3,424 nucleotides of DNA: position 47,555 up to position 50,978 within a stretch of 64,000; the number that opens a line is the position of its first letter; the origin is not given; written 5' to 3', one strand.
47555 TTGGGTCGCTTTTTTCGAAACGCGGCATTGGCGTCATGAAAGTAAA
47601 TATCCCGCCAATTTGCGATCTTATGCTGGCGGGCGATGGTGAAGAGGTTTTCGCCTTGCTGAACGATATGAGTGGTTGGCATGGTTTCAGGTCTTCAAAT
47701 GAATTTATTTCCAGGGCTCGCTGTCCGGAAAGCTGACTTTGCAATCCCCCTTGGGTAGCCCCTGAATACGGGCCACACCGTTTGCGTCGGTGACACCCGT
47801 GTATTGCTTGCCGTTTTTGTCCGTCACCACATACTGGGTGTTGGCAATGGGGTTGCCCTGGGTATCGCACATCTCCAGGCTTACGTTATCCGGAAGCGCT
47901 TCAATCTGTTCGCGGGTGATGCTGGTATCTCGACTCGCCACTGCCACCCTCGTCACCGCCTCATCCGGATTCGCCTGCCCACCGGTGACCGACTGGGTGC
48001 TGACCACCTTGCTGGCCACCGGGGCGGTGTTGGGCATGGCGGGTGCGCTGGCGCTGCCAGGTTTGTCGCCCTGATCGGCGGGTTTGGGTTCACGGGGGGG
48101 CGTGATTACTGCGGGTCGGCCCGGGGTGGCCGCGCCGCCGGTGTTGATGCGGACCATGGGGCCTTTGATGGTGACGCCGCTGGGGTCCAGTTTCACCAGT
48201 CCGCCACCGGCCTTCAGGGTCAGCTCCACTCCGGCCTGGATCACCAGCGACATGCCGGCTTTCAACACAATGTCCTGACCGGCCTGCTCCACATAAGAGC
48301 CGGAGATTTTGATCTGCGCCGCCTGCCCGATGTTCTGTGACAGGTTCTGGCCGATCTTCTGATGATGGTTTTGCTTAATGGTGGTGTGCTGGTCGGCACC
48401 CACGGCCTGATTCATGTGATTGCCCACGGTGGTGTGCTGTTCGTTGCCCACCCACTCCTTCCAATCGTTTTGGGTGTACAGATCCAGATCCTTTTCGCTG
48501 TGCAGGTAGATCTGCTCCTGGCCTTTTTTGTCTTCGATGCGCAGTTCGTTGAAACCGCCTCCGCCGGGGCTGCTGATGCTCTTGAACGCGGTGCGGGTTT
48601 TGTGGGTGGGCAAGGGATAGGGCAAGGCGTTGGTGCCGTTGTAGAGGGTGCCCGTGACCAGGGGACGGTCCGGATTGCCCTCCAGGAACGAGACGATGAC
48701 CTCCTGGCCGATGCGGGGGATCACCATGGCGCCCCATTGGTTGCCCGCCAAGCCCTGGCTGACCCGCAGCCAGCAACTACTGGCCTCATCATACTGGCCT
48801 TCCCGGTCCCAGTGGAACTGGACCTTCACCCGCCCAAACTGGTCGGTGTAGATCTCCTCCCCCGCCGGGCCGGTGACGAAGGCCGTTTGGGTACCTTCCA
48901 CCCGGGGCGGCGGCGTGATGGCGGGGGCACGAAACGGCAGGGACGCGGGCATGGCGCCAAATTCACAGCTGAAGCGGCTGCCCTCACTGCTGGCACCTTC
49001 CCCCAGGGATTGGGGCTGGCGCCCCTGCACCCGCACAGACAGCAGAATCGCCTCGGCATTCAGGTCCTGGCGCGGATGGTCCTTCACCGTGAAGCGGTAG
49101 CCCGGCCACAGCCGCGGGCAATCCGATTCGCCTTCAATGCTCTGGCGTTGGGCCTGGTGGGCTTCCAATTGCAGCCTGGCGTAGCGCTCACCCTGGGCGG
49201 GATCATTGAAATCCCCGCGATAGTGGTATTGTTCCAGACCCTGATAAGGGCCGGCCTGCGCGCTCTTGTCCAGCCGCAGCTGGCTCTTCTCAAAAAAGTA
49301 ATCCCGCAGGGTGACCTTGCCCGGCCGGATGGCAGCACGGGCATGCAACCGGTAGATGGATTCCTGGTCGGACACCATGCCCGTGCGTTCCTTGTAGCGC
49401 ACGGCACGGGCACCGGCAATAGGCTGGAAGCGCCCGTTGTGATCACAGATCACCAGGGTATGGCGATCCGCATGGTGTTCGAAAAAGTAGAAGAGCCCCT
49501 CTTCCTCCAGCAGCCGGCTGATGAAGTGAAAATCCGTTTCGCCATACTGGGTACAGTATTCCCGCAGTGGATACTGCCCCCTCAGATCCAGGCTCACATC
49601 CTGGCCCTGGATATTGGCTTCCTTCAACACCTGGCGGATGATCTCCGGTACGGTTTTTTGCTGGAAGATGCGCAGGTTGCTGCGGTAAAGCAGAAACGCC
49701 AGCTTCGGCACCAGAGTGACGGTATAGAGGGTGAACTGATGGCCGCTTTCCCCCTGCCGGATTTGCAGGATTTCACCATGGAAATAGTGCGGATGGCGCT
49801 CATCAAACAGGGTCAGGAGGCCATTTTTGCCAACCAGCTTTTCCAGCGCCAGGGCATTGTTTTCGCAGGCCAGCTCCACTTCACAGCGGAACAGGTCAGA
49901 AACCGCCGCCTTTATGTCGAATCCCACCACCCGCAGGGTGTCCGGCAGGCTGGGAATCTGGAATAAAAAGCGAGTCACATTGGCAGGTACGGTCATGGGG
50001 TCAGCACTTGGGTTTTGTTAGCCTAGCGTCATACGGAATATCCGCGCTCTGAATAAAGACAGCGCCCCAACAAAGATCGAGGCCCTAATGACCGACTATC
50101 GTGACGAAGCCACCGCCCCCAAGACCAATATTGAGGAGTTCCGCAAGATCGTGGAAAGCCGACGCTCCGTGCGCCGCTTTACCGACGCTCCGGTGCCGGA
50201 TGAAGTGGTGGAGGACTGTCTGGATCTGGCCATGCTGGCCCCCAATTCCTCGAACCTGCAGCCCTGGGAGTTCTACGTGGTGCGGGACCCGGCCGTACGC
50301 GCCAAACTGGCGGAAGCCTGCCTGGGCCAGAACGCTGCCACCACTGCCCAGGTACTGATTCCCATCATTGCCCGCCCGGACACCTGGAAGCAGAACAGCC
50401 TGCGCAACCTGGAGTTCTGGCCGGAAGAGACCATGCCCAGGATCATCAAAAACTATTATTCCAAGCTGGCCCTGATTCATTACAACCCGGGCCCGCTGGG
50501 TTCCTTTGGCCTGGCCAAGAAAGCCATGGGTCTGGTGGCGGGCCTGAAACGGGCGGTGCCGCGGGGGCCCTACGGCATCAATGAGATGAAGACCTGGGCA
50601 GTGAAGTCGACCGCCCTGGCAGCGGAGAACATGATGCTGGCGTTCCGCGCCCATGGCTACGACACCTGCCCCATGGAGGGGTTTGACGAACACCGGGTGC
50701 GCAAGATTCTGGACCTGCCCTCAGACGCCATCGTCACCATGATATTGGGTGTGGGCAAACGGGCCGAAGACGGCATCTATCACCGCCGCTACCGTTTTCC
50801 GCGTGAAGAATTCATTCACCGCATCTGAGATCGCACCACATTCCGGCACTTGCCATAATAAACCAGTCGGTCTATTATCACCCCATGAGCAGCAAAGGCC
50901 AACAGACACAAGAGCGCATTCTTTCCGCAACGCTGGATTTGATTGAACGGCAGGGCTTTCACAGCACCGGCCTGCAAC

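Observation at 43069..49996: Orphan vgrG cargo island: vgrG, a LysM/PG-binding protein, a 1002-aa effector and an immunity candidate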

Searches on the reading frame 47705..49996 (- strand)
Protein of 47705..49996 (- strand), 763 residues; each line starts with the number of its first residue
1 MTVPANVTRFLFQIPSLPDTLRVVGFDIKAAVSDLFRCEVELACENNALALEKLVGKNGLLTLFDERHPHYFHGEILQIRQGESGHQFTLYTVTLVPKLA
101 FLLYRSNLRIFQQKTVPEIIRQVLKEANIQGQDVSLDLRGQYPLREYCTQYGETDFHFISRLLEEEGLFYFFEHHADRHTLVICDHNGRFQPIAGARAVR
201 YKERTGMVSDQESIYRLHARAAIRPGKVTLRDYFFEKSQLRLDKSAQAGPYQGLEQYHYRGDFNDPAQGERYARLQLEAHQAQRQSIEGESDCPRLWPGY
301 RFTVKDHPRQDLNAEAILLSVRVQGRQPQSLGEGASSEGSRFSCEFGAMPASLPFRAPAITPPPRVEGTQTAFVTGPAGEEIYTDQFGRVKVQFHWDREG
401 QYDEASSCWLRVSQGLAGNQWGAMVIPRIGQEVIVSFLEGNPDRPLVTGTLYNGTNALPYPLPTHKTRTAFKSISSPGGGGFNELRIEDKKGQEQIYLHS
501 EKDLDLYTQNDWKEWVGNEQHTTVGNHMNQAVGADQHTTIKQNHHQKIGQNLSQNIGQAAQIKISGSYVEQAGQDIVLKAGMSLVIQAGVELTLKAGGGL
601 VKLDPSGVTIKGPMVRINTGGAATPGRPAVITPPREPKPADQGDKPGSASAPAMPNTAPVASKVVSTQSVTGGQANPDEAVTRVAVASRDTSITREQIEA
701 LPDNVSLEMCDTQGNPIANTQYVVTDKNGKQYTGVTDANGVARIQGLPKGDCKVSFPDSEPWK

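Call 4: search_protein_families(library=pfam, proteins=[window:47705-49996:-], max_evalue=0.01)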
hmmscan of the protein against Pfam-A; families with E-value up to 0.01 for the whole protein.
window:47705-49996:- (763 aa): 7 families
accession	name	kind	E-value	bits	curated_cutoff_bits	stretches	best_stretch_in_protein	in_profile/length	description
PF05954.17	Phage_GPD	-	1.8e-91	307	30.1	1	30-327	2-303/305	Phage tail baseplate hub (GPD)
PF22178.3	Gp5_trimer_C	-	6e-32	110.6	30.9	1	470-575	2-107/112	Bacteriophage T4 gp5 C-terminal trimerisation domain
PF04717.18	Phage_base_V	-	2e-15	57.3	23.8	1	384-452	11-75/75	Type VI secretion system/phage-baseplate injector OB domain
PF13620.12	CarboxypepD_reg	-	4e-05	24.3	32.3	1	711-756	8-54/82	Carboxypeptidase regulatory-like domain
PF17802.7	SpaA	-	0.00059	20.4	23.1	1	705-752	3-54/91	Prealbumin-like fold domain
PF20093.5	DUF6484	-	0.00091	20.3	27.6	1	428-451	38-61/61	Domain of unknown function (DUF6484)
PF10106.14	DUF2345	-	0.004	17.4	30.7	0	495-613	29-135/151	Uncharacterized protein conserved in bacteria (DUF2345)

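Call 5: search_protein_families(library=ncbifam, proteins=[window:47705-49996:-], max_evalue=0.01)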
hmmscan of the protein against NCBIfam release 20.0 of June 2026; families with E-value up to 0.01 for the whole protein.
window:47705-49996:- (763 aa): 3 families
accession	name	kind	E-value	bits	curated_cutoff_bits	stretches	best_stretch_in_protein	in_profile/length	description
TIGR03361.1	VI_Rhs_Vgr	subfamily_domain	1.4e-189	630.9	186.35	1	11-520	2-512/513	type VI secretion system tip protein TssI/VgrG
TIGR01646.1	vgr_GE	subfamily_domain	1.7e-127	426.3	121.8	1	22-503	2-480/480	type VI secretion system tip protein VgrG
NF033848.1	VgrG_rel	hypoth_equivalog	8.4e-18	63.9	275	1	362-483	370-486/547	VgrG-related protein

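Call 29: find_related_loci(query=window:47705-49996:-, collection=genome_contigs, flank=10000)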
Query window:47705-49996:- (763 aa) in genome_contigs; peptide patterns used: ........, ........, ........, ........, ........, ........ (x = any residue, [..] = any of these).
600 stretches matched a pattern (row limit reached: there are more); 597 encode a relative of the query (tblastn E <= 1e-3); the best 80 are kept; 80 distinct loci.
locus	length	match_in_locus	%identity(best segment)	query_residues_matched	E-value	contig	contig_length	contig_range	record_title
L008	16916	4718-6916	42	1-743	1e-165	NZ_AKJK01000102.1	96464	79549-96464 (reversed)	Pseudomonas sp. GM50 PMI30_contig_135.135, whole genome shotgun sequence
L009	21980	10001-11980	43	1-655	1e-164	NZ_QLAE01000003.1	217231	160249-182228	Stutzerimonas nosocomialis strain A31/70 contig00003, whole genome shotgun sequence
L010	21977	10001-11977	44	1-657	4e-164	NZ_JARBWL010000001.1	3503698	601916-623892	Pseudomonas fungipugnans strain 681 contig_1, whole genome shotgun sequence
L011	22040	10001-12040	41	1-676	4e-164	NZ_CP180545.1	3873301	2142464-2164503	Neptuniibacter sp. PT8_73 chromosome, complete genome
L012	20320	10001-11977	44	1-657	5e-164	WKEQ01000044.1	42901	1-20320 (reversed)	Pseudomonas syringae strain PA-6-8C 44, whole genome shotgun sequence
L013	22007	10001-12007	43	1-672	2e-163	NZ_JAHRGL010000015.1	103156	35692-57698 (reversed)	Geopseudomonas aromaticivorans strain MAP12 16, whole genome shotgun sequence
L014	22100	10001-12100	43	1-684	3e-163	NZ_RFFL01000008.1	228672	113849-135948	Stutzerimonas nitrititolerans strain GL14 GL14_8, whole genome shotgun sequence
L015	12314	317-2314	43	1-651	1e-162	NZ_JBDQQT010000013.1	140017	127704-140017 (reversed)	Pseudomonas sp. CAU 1711 contig13, whole genome shotgun sequence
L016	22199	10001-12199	41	1-743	2e-162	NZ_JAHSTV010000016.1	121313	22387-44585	Pseudomonas farris strain SWRI79 16, whole genome shotgun sequence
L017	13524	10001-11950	44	1-648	4e-162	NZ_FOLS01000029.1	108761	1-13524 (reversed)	Pseudomonas citronellolis strain LMG 18378, whole genome shotgun sequence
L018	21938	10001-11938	41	5-637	3e-162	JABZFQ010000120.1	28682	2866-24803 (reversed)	MAG: Desulfobacteraceae bacterium isolate Grevelingen_8MPaII_metabat2.79 scaffold_3208, whole genome shotgun sequence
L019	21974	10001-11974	44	1-657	7e-162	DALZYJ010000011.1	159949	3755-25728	MAG TPA_asm: Pseudomonas sp. isolate CTOTU47868 NODE_15_length_159949_cov_81.232648, whole genome shotgun sequence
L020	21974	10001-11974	43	1-657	5e-162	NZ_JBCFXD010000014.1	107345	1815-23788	Stutzerimonas chloritidismutans strain 03GJ23 NODE_14_length_107345_cov_109.554993, whole genome shotgun sequence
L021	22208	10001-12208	41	5-741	2e-161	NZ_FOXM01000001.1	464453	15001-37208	Geopseudomonas sagittaria strain JCM 18195, whole genome shotgun sequence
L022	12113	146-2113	43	1-654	9e-162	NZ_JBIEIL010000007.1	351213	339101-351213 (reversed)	Pseudomonas retamae strain RB5 Scaffold6_1, whole genome shotgun sequence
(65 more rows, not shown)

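Call 31: find_homologous_proteins(query=window:47705-49996:-, max_evalue=1e-100)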
Query window:47705-49996:- (763 aa): 6116 proteins with E <= 1e-100 among 8000 candidates; the best 120 are listed.
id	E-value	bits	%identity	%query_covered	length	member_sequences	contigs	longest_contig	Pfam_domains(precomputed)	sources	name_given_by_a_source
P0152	0.0e+0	1770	100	100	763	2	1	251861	PF04717.19,PF22178.4,PF05954.18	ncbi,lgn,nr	ncbi:MAG: type VI secretion system tip protein TssI/VgrG [Pseudomonadota bacterium]|nr:type VI secre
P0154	0.0e+0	1453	81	100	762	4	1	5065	PF04717.19,PF22178.4,PF05954.18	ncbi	ncbi:MAG: type VI secretion system tip protein VgrG, partial [Ketobacter sp.]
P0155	0.0e+0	1343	75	100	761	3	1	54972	PF04717.19,PF22178.4,PF05954.18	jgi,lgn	-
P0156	0.0e+0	1337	74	100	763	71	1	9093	PF04717.19,PF22178.4,PF05954.18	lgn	-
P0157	0.0e+0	1153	65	100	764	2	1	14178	PF04717.19,PF22178.4,PF05954.18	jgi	-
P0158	0.0e+0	1033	60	99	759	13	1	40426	PF04717.19,PF22178.4,PF05954.18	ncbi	ncbi:MAG: type VI secretion system tip protein VgrG [Gammaproteobacteria bacterium]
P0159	2.0e-297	1007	58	100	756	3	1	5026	PF04717.19,PF22178.4,PF05954.18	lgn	-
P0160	2.0e-289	980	65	86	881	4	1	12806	PF04717.19,PF22178.4,PF05954.18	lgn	-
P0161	1.1e-285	968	57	100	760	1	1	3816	PF04717.19,PF20093.6,PF22178.4,PF05954.18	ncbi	-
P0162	2.7e-279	947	73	73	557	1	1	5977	PF04717.19,PF22178.4,PF05954.18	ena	-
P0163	2.1e-276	937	62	86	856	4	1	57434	PF04717.19,PF20093.6,PF22178.4,PF05954.18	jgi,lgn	jgi:type VI secretion system secreted protein VgrG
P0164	3.8e-273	927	59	91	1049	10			PF04717.19,PF18664.8,PF22178.4,PF05954.18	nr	nr:type VI secretion system tip protein TssI/VgrG [Ketobacter sp. MCCC 1A13808]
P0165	1.3e-271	922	61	87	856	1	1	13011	PF04717.19,PF22178.4,PF05954.18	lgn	-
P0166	8.3e-269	912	60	86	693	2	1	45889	PF04717.19,PF22178.4,PF05954.18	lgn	-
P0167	7.1e-267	906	60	87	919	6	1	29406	PF04717.19,PF10106.15,PF22178.4,PF05954.18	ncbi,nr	ncbi:MAG: type VI secretion system tip protein TssI/VgrG [Pseudomonadota bacterium]|nr:type VI secre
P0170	7.7e-252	856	57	86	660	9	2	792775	PF04717.19,PF22178.4,PF05954.18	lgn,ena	-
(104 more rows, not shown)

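Call 33: find_encoding_contigs(protein=P0167, flank=10000, max_places=3)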
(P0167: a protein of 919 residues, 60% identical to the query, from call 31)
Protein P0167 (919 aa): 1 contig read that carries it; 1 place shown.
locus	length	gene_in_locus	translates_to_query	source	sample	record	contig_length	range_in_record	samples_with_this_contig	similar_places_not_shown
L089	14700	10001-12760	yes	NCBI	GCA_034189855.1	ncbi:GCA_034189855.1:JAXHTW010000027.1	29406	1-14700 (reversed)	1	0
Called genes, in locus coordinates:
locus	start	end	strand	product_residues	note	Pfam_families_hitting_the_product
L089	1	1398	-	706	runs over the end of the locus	PF00771:FHIPEP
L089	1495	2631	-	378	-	PF01312:Bac_export_2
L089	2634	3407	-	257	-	PF01311:Bac_export_1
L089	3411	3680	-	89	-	PF01313:Bac_export_3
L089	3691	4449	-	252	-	PF00813:FliP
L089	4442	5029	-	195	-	PF04347:FliO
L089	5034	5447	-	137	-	PF28396:SepQ_C, PF01052:FliMN_C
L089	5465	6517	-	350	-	PF02154:FliM, PF01052:FliMN_C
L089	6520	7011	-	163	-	PF03748:FliL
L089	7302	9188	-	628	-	PF02120:Flg_hook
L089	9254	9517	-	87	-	PF14357:DUF4404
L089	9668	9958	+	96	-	PF05488:PAAR_motif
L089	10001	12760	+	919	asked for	PF05954:Phage_GPD, PF04717:Phage_base_V, PF22178:Gp5_trimer_C, PF10106:DUF2345 (weak)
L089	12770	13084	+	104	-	-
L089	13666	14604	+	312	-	PF01548:DEDD_Tnp_IS110, PF02371:Transposase_20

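Call 61: find_encoding_contigs(protein=P0170, flank=10000, max_places=2)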
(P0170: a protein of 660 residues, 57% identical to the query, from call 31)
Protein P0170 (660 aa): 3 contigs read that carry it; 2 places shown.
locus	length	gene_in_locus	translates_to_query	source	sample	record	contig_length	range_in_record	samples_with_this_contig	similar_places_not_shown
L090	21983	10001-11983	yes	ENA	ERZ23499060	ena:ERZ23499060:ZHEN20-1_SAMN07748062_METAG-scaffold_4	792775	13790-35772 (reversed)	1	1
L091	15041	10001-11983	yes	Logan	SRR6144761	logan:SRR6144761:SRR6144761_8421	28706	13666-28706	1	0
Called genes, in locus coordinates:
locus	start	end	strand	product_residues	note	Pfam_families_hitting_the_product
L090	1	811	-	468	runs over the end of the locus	PF00732:GMC_oxred_N (faint), PF05199:GMC_oxred_C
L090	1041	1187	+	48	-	-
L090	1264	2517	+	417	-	PF04055:Radical_SAM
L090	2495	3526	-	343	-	-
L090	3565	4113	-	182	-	-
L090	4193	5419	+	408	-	-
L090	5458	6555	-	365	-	PF00805:Pentapeptide (faint)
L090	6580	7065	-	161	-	PF00903:Glyoxalase, PF13669:Glyoxalase_4 (faint)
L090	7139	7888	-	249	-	PF05050:Methyltransf_21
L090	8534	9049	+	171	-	PF05638:T6SS_HCP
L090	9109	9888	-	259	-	-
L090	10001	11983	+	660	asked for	PF05954:Phage_GPD, PF04717:Phage_base_V, PF22178:Gp5_trimer_C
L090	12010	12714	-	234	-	PF21842:DUF6901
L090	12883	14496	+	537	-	PF06812:ImpA_N, PF16989:T6SS_VasJ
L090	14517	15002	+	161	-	PF05591:T6SS_VipA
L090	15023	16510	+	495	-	PF05943:VipB, PF18945:VipB_2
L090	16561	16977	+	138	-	PF04965:GPW_gp25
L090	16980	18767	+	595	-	PF05947:T6SS_TssF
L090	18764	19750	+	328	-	PF06996:T6SS_TssG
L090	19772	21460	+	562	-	PF01590:GAF, PF00158:Sigma54_activat, PF14532:Sigma54_activ_2, PF07724:AAA_2 (weak), PF07728:AAA_5 (weak), PF25601:AAA_lid_14, PF02954:HTH_8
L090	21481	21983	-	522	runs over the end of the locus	-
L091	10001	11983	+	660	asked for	PF05954:Phage_GPD, PF04717:Phage_base_V, PF22178:Gp5_trimer_C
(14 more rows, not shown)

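Call 62: list_cluster_members(proteins=[L090:15023-16510:+, L090:14517-15002:+, L090:8534-9049:+, L090:16980-18767:+, L090:12883-14496:+, L090:10001-11983:+])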
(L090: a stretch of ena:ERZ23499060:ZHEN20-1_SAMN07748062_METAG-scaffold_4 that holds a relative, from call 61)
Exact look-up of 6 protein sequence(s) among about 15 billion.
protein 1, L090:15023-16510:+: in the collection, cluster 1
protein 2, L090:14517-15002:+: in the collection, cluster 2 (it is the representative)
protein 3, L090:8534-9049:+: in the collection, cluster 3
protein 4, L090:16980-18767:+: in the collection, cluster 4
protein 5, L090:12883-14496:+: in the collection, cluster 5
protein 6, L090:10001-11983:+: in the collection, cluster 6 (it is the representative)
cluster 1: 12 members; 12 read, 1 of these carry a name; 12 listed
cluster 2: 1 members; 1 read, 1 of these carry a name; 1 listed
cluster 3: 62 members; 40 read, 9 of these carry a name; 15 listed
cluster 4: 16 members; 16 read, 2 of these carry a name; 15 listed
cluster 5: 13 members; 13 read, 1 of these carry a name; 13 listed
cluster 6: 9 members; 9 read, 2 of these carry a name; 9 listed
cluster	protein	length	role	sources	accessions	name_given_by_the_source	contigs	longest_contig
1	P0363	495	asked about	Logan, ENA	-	-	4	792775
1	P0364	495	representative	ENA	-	-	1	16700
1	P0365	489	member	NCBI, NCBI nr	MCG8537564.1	MAG: type VI secretion system contractile sheath large subunit [Pseudomonadales bacterium] | type VI secretion system contractile sheath large subunit [Pseudomonadales bacterium]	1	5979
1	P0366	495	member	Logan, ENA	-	-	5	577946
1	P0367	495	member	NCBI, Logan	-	-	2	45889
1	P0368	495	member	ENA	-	-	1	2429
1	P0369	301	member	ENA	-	-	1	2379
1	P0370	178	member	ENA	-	-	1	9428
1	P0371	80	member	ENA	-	-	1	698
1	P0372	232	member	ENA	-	-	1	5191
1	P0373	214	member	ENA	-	-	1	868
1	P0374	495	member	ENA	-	-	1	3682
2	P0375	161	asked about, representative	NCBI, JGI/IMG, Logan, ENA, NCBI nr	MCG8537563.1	MAG: type VI secretion system contractile sheath small subunit [Pseudomonadales bacterium] | type VI secretion system contractile sheath small subunit [Pseudomonadales bacterium]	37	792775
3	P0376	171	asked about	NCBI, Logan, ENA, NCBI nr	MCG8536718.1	MAG: Hcp family type VI secretion system effector [Pseudomonadales bacterium] | Hcp family type VI secretion system effector [Pseudomonadales bacterium]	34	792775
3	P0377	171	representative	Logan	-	-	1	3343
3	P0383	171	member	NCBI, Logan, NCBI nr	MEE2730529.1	MAG: Hcp family type VI secretion system effector [Pseudomonadota bacterium] | Hcp family type VI secretion system effector [Pseudomonadota bacterium]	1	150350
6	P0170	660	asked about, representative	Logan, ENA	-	-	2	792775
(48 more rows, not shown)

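Call 65: find_encoding_contigs(protein=P0383, flank=10000, max_places=2)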
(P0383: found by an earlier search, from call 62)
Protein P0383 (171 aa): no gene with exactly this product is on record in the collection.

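Call 74: find_encoding_contigs(protein=P0166, flank=10000, max_places=3)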
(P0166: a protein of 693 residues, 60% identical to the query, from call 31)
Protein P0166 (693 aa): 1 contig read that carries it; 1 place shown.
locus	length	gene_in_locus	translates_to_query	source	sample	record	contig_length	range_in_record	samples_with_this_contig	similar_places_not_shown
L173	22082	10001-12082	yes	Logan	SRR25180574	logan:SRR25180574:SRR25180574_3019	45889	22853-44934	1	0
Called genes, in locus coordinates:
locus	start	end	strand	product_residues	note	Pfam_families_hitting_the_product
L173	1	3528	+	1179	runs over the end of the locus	PF14331:IcmF-related_N, PF06761:IcmF-related, PF21070:IcmF_helical, PF06744:IcmF_C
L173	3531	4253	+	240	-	PF00481:PP2C, PF13672:PP2C_2, PF07228:SpoIIE (faint)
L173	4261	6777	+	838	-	PF00069:Pkinase, PF07714:PK_Tyr_Ser-Thr, PF03109:ABC1, PF06293:Kdo (weak), PF03781:FGE-sulfatase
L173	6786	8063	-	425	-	PF01136:Peptidase_U32, PF16325:Peptidase_U32_C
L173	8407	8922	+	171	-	PF05638:T6SS_HCP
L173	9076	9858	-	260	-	-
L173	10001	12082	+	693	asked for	PF05954:Phage_GPD, PF04717:Phage_base_V, PF22178:Gp5_trimer_C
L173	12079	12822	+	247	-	-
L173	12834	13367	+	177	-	PF01476:LysM (faint)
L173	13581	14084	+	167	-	PF13505:OMP_b-brl, PF01389:OmpA_membrane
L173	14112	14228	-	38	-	-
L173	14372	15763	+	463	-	PF00067:p450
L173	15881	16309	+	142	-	-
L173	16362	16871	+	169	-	-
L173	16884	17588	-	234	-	PF21842:DUF6901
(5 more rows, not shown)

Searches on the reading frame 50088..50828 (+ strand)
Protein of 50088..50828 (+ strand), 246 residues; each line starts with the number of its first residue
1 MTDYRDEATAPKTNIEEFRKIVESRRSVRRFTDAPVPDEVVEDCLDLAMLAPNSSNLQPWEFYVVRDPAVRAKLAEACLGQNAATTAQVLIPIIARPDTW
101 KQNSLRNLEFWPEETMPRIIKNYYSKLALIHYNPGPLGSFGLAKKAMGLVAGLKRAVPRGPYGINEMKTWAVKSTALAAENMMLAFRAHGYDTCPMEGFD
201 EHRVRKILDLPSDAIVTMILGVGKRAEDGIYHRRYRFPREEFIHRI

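Call 4: search_protein_families(library=pfam, proteins=[window:50088-50828:+], max_evalue=0.01)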
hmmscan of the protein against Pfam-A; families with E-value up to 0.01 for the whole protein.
window:50088-50828:+ (246 aa): 2 families
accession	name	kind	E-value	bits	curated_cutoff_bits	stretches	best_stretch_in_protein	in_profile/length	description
PF00881.29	Nitroreductase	-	1.5e-37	129.8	23.5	1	23-224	2-167/167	Nitroreductase family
PF14512.11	TM1586_NiRdase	-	1.1e-09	38.6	27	1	41-74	160-193/215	Putative TM nitroreductase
